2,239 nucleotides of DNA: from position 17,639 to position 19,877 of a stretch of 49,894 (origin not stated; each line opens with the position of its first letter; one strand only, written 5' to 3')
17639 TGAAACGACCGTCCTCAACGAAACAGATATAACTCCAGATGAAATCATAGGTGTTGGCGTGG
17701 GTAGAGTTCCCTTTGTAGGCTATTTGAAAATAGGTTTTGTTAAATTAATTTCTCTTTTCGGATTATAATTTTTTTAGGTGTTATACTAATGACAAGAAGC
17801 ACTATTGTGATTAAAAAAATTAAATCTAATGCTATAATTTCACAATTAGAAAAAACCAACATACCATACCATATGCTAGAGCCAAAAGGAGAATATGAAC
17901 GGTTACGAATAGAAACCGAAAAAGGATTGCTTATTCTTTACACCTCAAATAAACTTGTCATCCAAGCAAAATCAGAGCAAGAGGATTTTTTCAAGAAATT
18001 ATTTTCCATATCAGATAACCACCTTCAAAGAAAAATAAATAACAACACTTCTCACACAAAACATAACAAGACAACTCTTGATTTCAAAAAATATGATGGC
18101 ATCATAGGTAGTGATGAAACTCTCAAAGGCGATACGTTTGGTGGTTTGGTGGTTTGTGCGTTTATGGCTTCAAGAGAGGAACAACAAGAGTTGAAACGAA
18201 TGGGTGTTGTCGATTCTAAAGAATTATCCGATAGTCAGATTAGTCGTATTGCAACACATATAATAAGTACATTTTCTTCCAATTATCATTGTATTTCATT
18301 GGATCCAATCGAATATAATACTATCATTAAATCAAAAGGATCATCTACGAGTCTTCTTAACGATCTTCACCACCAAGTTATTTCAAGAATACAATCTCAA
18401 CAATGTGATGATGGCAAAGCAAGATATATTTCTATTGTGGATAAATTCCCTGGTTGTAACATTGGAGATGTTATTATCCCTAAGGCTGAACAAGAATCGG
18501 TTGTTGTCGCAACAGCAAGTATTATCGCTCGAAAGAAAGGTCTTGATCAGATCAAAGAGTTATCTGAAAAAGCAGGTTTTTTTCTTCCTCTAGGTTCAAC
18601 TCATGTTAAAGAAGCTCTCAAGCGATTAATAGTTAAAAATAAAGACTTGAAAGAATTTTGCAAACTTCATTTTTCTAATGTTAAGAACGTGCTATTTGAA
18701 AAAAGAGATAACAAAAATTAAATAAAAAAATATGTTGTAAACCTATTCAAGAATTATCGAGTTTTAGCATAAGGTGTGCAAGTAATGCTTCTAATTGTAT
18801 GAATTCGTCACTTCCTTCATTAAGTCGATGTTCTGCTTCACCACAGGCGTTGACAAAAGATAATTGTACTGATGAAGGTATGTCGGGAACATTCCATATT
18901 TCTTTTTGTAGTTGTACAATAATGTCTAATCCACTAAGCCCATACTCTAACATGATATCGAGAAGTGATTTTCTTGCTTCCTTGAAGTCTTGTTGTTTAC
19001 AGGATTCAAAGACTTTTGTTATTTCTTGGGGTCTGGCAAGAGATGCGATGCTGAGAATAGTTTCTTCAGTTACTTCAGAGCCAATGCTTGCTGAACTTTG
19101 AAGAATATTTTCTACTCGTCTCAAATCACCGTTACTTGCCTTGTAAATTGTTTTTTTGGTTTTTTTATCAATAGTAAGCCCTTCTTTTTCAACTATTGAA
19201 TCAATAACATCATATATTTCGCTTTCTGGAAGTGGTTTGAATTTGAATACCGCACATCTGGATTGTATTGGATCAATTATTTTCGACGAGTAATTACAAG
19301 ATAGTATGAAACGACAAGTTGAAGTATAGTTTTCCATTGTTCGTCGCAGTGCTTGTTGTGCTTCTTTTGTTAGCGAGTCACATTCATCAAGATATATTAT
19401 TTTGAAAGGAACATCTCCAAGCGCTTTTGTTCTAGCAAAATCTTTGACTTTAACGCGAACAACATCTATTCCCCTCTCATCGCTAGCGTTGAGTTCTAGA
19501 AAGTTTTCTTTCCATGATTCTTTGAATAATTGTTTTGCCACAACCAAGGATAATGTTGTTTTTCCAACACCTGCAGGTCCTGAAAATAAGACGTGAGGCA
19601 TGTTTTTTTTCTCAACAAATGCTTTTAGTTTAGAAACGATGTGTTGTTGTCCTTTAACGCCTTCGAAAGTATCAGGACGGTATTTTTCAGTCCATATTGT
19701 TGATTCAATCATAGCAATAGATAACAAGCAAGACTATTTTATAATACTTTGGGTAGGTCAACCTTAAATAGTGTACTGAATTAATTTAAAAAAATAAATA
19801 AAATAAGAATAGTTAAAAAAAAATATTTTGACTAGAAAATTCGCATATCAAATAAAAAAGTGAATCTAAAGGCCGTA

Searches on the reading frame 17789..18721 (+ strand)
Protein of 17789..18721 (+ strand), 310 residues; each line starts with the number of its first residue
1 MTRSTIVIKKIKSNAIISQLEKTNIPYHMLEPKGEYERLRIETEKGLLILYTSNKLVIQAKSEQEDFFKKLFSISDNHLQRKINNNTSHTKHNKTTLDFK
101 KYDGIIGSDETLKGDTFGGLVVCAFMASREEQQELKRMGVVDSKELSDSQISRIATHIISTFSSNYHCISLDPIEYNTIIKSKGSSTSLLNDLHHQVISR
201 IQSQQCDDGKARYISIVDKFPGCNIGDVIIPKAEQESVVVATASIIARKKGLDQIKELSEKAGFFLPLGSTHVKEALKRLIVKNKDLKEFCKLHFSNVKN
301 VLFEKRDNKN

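Call 25: search_protein_families(library=pfam, proteins=[window:17789-18721:+], max_evalue=0.001)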
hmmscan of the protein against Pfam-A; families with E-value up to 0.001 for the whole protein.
window:17789-18721:+ (310 aa): 1 family
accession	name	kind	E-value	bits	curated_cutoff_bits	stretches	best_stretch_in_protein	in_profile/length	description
PF01351.25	RNase_HII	-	6.7e-25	88.6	25.8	1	106-298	1-199/199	Ribonuclease HII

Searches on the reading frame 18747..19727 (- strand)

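Call 25: search_protein_families(library=pfam, proteins=[window:18747-19727:-], max_evalue=0.001)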
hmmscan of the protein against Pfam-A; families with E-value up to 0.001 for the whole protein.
window:18747-19727:- (326 aa): 15 families
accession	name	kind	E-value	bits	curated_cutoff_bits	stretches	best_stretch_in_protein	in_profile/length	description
PF08542.16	Rep_fac_C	-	4.1e-22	78.8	23.6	1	232-317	2-87/88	Replication factor C C-terminal domain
PF00004.35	AAA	-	1.1e-15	58.7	21.2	1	46-163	1-128/131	ATPase family associated with various cellular activities (AAA)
PF13177.12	DNA_pol3_delta2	-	4.5e-13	49.9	27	1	87-166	83-160/161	DNA polymerase III, delta subunit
PF05496.18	RuvB_N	-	2.6e-09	37.5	27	1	17-70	2-60/159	Holliday junction DNA helicase RuvB P-loop domain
PF13173.12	AAA_14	-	1.2e-05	25.8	27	1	46-158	5-115/129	AAA domain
PF04851.21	ResIII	-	1.2e-05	25.7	22.5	1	25-77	6-57/164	Type III restriction enzyme, res subunit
PF25361.1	AAA_lid_RFC1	-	5.5e-05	23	34.9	1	170-211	3-44/59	RFC1-like, AAA+ ATPase lid domain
PF13238.12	AAA_18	-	7.5e-05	23.6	29.4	0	46-133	1-65/128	AAA domain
PF25199.1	nSTAND_NTPase5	-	8e-05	22.9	34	1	29-146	27-134/145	Novel STAND NTPase 5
PF21960.2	RCF1-5-like_lid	-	9.7e-05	22.7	27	1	174-205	2-34/43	RCF1/5-like, AAA+ ATPase lid domain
PF03215.21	Rad17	-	0.00019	21.9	23.8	1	10-69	7-71/186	Rad17 P-loop domain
PF07724.20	AAA_2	-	0.00025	21.5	27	0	44-133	4-101/166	AAA domain (Cdc48 subfamily)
PF01078.27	Mg_chelatase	-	0.00047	20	20.3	0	22-79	3-57/207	Magnesium chelatase, subunit ChlI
PF20720.3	nSTAND3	-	0.00052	20.2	27.2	0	44-80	18-52/155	Novel STAND NTPase 3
PF13191.12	AAA_16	-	0.00097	20.1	32.6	0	31-70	9-51/167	AAA ATPase domain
